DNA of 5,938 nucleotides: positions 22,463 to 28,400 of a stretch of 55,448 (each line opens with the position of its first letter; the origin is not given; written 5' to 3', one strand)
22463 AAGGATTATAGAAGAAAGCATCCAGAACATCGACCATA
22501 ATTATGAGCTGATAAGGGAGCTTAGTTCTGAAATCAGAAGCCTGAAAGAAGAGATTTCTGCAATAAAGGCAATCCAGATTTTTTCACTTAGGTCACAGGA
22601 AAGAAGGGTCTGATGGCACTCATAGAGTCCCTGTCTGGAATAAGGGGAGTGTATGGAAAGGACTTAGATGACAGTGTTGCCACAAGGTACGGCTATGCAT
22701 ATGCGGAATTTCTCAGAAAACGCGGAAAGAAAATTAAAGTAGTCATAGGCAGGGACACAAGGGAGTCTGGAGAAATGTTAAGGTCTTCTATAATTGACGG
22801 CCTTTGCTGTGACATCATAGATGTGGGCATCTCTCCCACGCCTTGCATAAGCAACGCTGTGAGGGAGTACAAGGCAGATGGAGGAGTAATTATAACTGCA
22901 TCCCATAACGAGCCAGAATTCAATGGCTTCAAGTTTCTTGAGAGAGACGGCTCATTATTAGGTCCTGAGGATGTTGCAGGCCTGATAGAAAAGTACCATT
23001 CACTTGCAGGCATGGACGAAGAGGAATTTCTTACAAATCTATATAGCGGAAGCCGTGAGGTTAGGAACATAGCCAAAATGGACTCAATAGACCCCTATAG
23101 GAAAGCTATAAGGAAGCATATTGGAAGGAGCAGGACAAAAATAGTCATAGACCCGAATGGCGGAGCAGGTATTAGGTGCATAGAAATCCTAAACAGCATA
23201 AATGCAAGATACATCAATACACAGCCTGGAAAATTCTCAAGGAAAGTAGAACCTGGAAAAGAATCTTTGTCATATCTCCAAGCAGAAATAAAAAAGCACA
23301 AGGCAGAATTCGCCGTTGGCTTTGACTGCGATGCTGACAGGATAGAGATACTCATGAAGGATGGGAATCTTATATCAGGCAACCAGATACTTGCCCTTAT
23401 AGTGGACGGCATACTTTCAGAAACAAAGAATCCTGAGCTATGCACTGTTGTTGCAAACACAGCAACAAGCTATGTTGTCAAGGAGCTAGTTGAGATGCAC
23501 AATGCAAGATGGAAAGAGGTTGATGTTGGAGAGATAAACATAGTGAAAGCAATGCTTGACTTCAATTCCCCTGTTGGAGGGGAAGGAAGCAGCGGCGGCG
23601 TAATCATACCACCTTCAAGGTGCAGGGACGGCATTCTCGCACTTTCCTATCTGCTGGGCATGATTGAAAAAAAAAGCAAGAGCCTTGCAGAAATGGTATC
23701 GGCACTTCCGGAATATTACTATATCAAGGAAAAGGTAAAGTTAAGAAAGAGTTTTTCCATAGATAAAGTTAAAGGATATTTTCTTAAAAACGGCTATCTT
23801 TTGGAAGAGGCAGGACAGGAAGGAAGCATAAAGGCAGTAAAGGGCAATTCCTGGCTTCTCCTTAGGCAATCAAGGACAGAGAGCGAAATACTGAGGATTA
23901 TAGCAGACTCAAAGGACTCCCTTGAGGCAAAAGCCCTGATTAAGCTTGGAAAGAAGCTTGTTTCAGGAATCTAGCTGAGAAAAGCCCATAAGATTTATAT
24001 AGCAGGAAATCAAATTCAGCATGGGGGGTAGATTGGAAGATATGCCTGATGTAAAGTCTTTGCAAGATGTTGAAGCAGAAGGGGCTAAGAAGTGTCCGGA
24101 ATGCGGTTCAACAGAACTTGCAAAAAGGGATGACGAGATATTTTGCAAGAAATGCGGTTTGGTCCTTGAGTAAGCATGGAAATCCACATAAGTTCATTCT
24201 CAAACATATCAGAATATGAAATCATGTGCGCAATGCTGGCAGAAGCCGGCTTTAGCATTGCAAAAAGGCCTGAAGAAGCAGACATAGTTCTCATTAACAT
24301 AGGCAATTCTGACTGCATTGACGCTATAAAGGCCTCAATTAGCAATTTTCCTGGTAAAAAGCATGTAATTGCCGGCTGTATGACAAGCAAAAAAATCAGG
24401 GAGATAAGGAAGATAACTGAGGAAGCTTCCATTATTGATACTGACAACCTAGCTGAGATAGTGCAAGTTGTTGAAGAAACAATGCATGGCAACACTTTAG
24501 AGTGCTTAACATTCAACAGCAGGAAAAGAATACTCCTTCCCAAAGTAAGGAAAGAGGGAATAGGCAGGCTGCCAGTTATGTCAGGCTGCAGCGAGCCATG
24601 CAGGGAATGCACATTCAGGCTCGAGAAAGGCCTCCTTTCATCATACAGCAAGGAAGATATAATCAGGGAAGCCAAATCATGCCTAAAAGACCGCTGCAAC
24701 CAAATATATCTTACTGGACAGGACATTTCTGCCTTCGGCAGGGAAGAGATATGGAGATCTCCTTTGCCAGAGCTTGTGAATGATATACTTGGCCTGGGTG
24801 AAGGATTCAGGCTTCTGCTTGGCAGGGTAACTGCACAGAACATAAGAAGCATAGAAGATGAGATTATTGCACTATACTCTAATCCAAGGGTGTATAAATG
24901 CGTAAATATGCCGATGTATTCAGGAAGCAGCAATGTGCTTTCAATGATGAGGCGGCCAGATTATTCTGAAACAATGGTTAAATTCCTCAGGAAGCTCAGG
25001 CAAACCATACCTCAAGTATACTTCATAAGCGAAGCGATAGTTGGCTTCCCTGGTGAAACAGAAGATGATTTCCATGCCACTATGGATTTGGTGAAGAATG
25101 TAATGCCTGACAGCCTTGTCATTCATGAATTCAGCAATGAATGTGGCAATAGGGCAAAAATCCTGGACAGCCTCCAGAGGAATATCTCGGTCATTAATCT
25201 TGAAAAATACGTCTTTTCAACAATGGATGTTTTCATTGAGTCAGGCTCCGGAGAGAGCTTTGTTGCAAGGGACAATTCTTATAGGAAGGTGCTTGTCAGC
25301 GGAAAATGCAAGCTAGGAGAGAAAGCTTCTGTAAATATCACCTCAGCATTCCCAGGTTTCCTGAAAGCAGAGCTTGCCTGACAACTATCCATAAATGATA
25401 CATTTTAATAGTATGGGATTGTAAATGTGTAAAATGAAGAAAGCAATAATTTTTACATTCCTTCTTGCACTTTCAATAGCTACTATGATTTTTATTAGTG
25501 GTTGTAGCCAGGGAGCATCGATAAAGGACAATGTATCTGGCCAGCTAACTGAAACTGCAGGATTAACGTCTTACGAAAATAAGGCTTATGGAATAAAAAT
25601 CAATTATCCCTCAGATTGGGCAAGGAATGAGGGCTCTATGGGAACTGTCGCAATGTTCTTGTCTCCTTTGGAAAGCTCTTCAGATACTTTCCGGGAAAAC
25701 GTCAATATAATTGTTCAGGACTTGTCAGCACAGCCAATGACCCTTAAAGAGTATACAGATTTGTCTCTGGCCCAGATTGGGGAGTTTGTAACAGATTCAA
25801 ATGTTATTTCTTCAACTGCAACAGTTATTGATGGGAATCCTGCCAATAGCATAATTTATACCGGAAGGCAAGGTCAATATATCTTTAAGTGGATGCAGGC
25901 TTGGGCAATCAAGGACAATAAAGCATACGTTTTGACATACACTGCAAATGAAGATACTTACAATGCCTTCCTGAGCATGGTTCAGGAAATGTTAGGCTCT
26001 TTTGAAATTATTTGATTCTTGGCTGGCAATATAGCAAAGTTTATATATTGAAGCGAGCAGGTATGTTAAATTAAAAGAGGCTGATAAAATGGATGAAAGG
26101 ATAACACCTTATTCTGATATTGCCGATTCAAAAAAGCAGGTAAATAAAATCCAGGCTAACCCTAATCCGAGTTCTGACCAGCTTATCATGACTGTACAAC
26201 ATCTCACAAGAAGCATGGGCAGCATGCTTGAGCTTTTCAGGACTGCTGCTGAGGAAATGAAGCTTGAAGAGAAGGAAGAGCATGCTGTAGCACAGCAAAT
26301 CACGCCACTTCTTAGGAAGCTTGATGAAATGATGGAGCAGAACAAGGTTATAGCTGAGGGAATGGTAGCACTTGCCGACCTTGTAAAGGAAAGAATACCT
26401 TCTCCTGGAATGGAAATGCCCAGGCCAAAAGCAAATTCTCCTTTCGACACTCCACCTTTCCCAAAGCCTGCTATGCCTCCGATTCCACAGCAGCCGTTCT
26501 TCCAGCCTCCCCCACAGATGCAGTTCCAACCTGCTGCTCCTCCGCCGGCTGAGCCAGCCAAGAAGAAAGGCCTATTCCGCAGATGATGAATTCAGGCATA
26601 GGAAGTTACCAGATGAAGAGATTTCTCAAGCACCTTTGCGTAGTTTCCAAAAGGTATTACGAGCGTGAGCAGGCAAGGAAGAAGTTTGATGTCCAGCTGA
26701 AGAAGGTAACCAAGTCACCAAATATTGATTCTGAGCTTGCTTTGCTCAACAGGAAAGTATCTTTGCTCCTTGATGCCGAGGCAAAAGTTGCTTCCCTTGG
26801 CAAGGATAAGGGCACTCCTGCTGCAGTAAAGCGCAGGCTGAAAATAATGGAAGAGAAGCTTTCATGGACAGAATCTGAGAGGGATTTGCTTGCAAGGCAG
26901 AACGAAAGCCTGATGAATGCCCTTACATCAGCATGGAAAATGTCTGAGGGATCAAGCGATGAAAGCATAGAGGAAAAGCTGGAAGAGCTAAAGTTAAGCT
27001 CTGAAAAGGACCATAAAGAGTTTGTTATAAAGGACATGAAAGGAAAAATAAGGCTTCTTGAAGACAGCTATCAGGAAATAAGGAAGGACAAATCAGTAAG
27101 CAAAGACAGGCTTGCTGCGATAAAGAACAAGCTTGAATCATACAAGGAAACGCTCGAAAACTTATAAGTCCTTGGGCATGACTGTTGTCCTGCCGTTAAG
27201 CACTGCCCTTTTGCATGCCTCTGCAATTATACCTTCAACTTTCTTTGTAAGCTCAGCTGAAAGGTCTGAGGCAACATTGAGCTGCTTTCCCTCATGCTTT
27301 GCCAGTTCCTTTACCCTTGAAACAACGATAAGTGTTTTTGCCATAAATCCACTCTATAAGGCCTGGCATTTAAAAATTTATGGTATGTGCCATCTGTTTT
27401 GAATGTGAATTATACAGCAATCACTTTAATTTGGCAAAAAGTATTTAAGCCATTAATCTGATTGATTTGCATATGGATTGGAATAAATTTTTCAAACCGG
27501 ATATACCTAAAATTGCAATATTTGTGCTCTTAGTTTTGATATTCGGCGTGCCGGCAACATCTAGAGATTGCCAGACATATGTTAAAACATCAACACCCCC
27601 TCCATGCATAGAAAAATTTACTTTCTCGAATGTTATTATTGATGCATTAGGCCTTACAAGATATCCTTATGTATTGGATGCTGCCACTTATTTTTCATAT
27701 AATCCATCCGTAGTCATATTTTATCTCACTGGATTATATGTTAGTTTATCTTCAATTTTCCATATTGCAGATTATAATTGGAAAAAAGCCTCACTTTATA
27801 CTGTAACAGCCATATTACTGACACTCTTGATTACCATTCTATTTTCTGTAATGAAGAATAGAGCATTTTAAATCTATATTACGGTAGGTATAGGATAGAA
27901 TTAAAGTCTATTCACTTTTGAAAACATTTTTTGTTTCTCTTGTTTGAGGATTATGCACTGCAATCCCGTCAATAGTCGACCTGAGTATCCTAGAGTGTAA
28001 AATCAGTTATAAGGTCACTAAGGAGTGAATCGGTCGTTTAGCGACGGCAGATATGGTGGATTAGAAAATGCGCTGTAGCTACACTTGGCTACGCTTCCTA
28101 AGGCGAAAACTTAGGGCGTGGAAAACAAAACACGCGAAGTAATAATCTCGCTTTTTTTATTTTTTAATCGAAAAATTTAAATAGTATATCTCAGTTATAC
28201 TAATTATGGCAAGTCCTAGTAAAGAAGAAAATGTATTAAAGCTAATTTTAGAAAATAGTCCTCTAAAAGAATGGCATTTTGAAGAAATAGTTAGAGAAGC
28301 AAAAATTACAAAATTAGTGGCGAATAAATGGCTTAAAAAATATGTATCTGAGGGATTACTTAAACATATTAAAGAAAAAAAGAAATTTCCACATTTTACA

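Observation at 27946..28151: Unannotated ~205-nt multi-branched RNA with two pseudoknot-type pairings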

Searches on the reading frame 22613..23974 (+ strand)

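Call 15: search_protein_families(library=ncbifam, proteins=[window:22613-23974:+])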
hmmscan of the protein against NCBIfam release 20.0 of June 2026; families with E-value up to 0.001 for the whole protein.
window:22613-23974:+ (453 aa): 7 families
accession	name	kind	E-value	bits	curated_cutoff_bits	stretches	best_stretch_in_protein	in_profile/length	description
TIGR03990.1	Arch_GlmM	equivalog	4.9e-90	302.5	439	1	4-449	3-443/444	phosphoglucosamine mutase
TIGR01455.1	glmM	equivalog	6.2e-51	173.5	447.55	1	9-443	5-433/442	phosphoglucosamine mutase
NF046027.1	PhglucPhmanMutPgmG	equivalog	3.5e-40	138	600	1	10-438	15-440/460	phosphoglucomutase/phosphomannomutase PgmG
NF007088.0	PRK09542.1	equivalog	1.7e-34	119.6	618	1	10-443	17-446/456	phosphomannomutase/phosphoglucomutase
NF011943.0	PRK15414.1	subfamily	1.7e-22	80.1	801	1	10-435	12-438/456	phosphomannomutase CpsG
TIGR01132.1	pgm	equivalog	9.5e-14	50.7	778.05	2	29-189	67-244/546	phosphoglucomutase (alpha-D-glucose-1,6-bisphosphate-dependent)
NF005737.0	PRK07564.1-1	equivalog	8.3e-08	31.3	378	1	70-101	86-117/543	alpha-D-glucose phosphate-specific phosphoglucomutase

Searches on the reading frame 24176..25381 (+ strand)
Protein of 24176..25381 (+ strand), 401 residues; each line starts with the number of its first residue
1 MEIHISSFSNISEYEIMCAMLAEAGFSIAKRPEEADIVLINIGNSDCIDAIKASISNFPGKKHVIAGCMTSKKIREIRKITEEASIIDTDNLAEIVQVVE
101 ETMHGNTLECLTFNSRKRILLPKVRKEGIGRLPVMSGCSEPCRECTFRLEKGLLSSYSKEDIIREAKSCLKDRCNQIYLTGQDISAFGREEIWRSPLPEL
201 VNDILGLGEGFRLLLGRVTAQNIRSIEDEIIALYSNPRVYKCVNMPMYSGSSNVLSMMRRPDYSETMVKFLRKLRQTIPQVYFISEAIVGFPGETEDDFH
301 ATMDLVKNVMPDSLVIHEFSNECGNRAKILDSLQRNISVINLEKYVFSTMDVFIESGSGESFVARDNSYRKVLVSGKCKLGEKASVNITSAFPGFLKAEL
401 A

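Call 15: search_protein_families(library=ncbifam, proteins=[window:24176-25381:+])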
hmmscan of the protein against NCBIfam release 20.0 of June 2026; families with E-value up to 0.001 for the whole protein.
window:24176-25381:+ (401 aa): 11 families
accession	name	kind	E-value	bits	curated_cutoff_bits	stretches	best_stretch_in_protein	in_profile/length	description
TIGR01578.1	MiaB-like-B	hypoth_equivalog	8e-65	219.2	314.7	1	9-399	11-419/421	tRNA (N(6)-L-threonylcarbamoyladenosine(37)-C(2))-methylthiotransferase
TIGR00089.1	TIGR00089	subfamily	5.9e-60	203.3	251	1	10-393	12-424/429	MiaB/RimO family radical SAM methylthiotransferase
TIGR01125.1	TIGR01125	equivalog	7.7e-42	143.8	356.95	1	10-331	12-338/432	30S ribosomal protein S12 methylthiotransferase RimO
TIGR01574.1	miaB-methiolase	equivalog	3e-39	135.3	355.3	1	10-340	12-357/437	tRNA (N6-isopentenyl adenosine(37)-C2)-methylthiotransferase MiaB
TIGR01579.1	MiaB-like-C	equivalog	3.4e-37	128.7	357.05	1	10-334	9-359/416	tRNA (N(6)-L-threonylcarbamoyladenosine(37)-C(2))-methylthiotransferase MtaB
NF010916.0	PRK14336.1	equivalog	3.5e-24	85.3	606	1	9-341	13-333/418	tRNA (N6-isopentenyl adenosine(37)-C2)-methylthiotransferase MiaB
TIGR04014.1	B12_SAM_MJ_0865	equivalog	3.1e-07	29.5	360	1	156-316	188-343/434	methyl-coenzyme M reductase glutamine C-methyltransferase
TIGR04479.1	bcpD_PhpK_rSAM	subfamily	7.1e-07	28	600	1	227-313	330-413/504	PhpK family radical SAM P-methyltransferase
TIGR04013.1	B12_SAM_MJ_1487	hypoth_equivalog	1.4e-06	27.4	251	1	225-319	251-345/382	TIGR04013 family B12-binding domain/radical SAM domain-containing protein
TIGR03994.1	rSAM_HemZ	equivalog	0.00017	20.8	321.4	1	253-323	211-280/401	coproporphyrinogen dehydrogenase HemZ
NF006065.0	PRK08207.2-4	equivalog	0.00062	18.9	922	0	252-321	300-368/484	coproporphyrinogen III oxidase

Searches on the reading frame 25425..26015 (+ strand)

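Call 9: search_protein_families(library=pfam, proteins=[window:25425-26015:+])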
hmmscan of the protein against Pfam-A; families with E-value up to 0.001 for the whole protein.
window:25425-26015:+ (196 aa): 2 families
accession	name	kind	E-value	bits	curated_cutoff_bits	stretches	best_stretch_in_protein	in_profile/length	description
PF18933.6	PsbP_2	-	4.4e-11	43.6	27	1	13-195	7-184/184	PsbP-like protein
PF01789.22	PsbP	-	2.3e-10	41.1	23.5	1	46-195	2-155/155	PsbP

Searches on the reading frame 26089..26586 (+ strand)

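Call 9: search_protein_families(library=pfam, proteins=[window:26089-26586:+])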
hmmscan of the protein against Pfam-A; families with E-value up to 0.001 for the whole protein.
window:26089-26586:+ (165 aa): 0 families

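Call 80: search_protein_families(library=pfam, proteins=[window:26089-26586:+], max_evalue=1)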
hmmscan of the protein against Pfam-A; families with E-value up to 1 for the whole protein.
window:26089-26586:+ (165 aa): 4 families
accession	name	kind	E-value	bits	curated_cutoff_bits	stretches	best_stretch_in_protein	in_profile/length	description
PF10498.14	IFT57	-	0.0015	18.1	40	1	10-92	237-319/360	Intra-flagellar transport protein 57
PF02350.25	Epimerase_2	-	0.0089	15.4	30.6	1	29-86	10-67/347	UDP-N-acetylglucosamine 2-epimerase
PF06892.16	Phage_CP76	-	0.036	14.4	26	1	26-84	83-142/146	Phage regulatory protein CII (CP76)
PF04740.18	LXG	-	0.073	13.4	26.5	1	11-87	122-198/202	LXG domain of WXG superfamily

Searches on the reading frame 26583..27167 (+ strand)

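Call 9: search_protein_families(library=pfam, proteins=[window:26583-27167:+])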
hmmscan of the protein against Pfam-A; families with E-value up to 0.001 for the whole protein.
window:26583-27167:+ (194 aa): 0 families

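Call 80: search_protein_families(library=pfam, proteins=[window:26583-27167:+], max_evalue=1)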
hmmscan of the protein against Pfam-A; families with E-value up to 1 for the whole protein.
window:26583-27167:+ (194 aa): 2 families
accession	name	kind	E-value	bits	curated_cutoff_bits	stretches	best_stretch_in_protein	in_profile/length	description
PF15205.11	PLAC9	-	0.062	14.2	27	0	80-96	21-37/74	Placenta-specific protein 9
PF02346.21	Vac_Fusion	-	0.7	10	24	0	149-187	2-40/56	Chordopoxvirus multifunctional envelope protein A27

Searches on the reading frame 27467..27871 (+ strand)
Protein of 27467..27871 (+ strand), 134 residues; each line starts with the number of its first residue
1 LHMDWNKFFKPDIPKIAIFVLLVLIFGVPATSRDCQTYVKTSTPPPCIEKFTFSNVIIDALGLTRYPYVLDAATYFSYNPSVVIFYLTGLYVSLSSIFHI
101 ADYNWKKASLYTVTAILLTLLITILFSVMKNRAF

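Call 9: search_protein_families(library=pfam, proteins=[window:27467-27871:+])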
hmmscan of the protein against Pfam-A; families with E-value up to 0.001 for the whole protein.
window:27467-27871:+ (134 aa): 0 families

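Call 80: search_protein_families(library=pfam, proteins=[window:27467-27871:+], max_evalue=1)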
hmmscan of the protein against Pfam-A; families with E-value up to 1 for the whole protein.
window:27467-27871:+ (134 aa): 1 family
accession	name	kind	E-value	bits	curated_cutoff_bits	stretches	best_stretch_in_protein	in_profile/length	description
PF08727.16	P3A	-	0.099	12.5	22.3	1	33-49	6-22/59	Poliovirus 3A protein like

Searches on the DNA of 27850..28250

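Call 4: search_rna_families(source=window, start=27850, end=28250, threshold=evalue, max_evalue=10, show_alignments=4)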
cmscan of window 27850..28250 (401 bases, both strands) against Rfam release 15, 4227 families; matches with E-value up to 10: 4.
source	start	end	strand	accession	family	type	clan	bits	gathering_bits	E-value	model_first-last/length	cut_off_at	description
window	28095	28201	+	RF03000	LOOT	Gene; sRNA;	-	15.1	46.4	1.7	1-121/121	no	LOOT RNA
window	28126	28187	-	RF03528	mir-1264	Gene; miRNA;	-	14.7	79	4.8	1-67/67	no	mir-1264 microRNA precursor family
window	28118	28133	-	RF01072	TMV_UPD-PK3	Cis-reg;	-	10.4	34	7.2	2-17/31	no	Pseudoknot of upstream pseudoknot domain (UPD) of the 3'UTR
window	28068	28247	-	RF01946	KCNQ1OT1_1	Gene; lncRNA;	-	4.7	70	4.5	281-464/464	no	KCNQ1 overlapping transcript 1 conserved region 1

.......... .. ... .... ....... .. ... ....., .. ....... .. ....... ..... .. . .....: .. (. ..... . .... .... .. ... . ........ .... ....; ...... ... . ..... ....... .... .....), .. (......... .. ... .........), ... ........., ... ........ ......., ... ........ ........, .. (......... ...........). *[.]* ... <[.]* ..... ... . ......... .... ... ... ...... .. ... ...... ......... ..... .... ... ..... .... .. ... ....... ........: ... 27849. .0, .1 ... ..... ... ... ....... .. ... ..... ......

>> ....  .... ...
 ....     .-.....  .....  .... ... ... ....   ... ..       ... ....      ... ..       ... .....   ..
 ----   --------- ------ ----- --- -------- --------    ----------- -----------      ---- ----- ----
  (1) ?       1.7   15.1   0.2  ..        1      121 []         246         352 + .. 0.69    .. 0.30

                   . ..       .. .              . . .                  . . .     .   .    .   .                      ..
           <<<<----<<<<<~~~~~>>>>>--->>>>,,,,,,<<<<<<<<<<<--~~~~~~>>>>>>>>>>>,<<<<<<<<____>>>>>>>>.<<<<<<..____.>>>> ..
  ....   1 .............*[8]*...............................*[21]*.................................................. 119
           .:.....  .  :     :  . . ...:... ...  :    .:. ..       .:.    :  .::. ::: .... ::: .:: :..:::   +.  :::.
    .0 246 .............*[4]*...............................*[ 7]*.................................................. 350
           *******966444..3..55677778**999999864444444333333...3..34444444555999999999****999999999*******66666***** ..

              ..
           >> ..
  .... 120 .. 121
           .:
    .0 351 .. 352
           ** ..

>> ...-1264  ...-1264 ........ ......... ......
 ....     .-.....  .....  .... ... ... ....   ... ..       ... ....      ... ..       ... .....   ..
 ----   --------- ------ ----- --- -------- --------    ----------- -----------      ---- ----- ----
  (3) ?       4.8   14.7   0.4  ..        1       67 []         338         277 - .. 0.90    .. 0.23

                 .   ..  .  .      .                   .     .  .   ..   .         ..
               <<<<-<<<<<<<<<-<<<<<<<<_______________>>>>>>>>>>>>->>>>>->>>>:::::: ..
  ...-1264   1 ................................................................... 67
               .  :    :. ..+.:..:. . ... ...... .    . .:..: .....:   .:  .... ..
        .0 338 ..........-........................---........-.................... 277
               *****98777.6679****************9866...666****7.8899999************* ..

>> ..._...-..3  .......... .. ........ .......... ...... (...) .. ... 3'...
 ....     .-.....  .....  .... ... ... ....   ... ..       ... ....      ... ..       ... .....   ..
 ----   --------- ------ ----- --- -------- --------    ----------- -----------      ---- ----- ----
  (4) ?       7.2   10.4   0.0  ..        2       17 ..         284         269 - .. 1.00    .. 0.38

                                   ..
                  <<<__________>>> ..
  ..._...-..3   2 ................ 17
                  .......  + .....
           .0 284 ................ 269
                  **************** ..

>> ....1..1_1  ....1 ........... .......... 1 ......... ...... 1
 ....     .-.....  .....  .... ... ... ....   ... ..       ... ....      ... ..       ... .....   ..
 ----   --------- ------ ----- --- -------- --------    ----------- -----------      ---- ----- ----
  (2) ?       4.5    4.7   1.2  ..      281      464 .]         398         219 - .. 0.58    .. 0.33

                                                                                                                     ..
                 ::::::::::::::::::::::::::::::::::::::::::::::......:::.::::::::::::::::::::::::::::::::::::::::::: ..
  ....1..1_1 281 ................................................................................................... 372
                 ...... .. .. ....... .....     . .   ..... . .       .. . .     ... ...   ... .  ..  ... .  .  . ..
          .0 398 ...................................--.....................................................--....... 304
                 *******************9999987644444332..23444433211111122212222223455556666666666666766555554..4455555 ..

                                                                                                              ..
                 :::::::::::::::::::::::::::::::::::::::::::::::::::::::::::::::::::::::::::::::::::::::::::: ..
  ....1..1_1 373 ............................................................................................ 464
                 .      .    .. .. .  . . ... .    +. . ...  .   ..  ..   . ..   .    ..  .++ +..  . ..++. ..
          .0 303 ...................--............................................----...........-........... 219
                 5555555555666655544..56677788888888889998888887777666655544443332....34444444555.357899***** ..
